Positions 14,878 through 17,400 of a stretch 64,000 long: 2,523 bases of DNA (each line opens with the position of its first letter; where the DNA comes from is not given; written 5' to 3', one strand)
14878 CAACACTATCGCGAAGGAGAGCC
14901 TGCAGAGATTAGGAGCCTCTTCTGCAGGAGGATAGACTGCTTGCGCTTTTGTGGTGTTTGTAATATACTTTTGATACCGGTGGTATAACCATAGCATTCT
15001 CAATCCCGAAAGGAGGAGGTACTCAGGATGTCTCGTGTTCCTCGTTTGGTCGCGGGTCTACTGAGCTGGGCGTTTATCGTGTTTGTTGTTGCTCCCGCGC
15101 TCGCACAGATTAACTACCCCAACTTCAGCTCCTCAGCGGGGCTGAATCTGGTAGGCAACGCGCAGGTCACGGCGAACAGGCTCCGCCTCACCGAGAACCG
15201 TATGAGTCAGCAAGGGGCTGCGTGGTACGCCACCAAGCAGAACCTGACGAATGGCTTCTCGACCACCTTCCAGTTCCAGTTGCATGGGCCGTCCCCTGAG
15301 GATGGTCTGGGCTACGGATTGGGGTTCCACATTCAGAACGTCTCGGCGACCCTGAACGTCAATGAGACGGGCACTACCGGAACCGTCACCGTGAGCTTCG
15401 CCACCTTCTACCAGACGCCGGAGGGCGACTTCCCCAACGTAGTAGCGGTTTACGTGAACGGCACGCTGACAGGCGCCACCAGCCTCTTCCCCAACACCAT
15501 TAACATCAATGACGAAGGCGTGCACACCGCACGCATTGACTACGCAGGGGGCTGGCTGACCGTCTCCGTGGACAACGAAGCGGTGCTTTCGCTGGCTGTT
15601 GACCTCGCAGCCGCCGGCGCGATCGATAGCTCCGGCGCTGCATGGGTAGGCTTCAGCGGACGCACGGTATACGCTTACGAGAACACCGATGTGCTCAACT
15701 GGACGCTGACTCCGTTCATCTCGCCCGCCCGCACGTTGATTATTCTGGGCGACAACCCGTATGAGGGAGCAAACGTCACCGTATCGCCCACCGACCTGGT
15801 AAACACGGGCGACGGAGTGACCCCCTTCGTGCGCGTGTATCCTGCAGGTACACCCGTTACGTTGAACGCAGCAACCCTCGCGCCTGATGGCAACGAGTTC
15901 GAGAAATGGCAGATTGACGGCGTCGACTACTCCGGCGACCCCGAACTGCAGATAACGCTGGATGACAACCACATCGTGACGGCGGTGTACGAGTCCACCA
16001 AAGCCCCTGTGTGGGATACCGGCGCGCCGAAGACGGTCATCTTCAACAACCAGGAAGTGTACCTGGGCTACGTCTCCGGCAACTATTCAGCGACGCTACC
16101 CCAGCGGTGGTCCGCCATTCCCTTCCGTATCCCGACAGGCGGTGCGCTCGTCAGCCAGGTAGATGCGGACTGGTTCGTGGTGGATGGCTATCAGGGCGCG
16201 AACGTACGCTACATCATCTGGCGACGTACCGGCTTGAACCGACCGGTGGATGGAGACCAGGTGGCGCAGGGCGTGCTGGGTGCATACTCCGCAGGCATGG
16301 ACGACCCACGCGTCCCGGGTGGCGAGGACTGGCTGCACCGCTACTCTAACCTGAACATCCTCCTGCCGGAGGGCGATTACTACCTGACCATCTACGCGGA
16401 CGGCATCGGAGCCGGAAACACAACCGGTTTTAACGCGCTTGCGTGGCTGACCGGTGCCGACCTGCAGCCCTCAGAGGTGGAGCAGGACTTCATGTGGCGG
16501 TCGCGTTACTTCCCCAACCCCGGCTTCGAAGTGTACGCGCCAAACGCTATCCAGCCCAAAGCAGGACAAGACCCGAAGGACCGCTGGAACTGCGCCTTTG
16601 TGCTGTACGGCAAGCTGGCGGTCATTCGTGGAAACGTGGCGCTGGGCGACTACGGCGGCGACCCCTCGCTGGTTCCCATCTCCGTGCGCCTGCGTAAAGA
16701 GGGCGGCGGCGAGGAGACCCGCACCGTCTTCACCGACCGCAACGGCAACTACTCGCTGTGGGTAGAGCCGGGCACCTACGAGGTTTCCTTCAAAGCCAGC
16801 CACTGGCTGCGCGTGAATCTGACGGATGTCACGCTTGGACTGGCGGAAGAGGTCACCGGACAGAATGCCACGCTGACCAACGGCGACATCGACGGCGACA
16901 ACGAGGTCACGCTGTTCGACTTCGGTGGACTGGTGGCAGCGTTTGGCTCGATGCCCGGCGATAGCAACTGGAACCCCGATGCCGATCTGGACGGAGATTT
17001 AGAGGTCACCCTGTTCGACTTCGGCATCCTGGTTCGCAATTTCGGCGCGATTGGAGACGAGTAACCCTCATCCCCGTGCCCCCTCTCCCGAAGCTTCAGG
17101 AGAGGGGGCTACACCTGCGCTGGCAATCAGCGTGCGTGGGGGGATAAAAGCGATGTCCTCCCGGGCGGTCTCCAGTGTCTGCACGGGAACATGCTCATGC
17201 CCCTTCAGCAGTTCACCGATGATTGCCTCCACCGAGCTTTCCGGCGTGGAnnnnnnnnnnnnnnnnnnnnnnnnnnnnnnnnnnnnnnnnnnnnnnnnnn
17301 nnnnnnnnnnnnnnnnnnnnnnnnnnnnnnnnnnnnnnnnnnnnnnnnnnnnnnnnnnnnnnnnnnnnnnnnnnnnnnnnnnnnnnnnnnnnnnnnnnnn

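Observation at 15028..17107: Two unrelated secreted proteins share the same C-terminal carboxypeptidase-regulatory-like plus double dockerin-like module and the same downstream hairpin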

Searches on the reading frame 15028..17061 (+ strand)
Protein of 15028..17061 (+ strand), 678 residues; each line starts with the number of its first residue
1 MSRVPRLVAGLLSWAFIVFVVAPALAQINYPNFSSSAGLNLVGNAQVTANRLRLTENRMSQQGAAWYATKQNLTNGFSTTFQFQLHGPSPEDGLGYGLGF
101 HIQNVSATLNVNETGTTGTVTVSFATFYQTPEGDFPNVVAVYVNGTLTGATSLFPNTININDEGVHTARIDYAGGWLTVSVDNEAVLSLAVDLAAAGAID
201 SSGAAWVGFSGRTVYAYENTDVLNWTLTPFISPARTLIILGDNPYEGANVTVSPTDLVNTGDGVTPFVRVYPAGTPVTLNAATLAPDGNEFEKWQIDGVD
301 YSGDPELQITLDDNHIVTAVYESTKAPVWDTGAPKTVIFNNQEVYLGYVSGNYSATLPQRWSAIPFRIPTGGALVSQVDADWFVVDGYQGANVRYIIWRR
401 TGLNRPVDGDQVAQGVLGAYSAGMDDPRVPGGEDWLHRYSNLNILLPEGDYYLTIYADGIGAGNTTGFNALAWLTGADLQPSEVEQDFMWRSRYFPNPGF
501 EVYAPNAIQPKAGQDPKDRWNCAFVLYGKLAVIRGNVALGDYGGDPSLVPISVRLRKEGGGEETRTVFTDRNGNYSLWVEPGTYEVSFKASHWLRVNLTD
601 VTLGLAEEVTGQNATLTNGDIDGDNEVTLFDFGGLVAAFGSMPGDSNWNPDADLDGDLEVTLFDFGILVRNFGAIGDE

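Call 6: search_protein_families(library=pfam, proteins=[window:15028-17061:+], max_evalue=0.1)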
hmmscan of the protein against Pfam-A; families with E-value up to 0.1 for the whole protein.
window:15028-17061:+ (678 aa): 5 families
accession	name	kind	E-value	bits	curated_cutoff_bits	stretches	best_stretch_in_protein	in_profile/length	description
PF18483.9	Lectin_L-type_dom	-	9.2e-08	32.6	78.3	1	37-183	8-177/215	Legume lectin beta-barrel domain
PF13620.12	CarboxypepD_reg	-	5e-07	30.4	32.3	1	551-617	17-82/82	Carboxypeptidase regulatory-like domain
PF03388.20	Lectin_leg-like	-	0.00041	20.2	24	1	41-91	26-78/230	Legume-like lectin family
PF17210.9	SdrD_B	-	0.0015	19.1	29.7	1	549-596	25-72/112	SdrD B-like domain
PF00404.24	Dockerin_1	-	0.0061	17.2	22.9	1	619-671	2-55/57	Dockerin type I domain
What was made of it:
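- The Pfam Dockerin_1 hits are below the gathering score (call 6).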

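Call 7: search_protein_families(library=ncbifam, proteins=[window:15028-17061:+], max_evalue=0.1)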
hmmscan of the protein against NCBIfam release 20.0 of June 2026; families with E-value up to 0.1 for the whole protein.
window:15028-17061:+ (678 aa): 0 families

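Call 17: find_encoding_contigs(protein=window:15028-17061:+, flank=10000, max_places=6)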
Protein window:15028-17061:+ (678 aa): no gene with exactly this product is on record in the collection.
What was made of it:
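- Tried and rejected: Exact-sequence look-up of ORF A in the assembly index: not on record (call 17).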

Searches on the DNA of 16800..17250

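Call 35: search_rna_families(source=window, start=16800, end=17250, threshold=evalue, max_evalue=1)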
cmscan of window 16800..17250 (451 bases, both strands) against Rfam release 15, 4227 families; matches with E-value up to 1: 1.
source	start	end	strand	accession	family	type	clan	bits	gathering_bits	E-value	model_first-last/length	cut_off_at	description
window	17076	17112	-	RF03451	mir-3188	Gene; miRNA;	-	20.6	93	0.68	1-86/86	no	mir-3188 microRNA precursor family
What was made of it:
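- There is no Rfam match (call 35).
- Tried and rejected: Rfam on the 3' region: only a chance miRNA match, E 0.68 (call 35).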
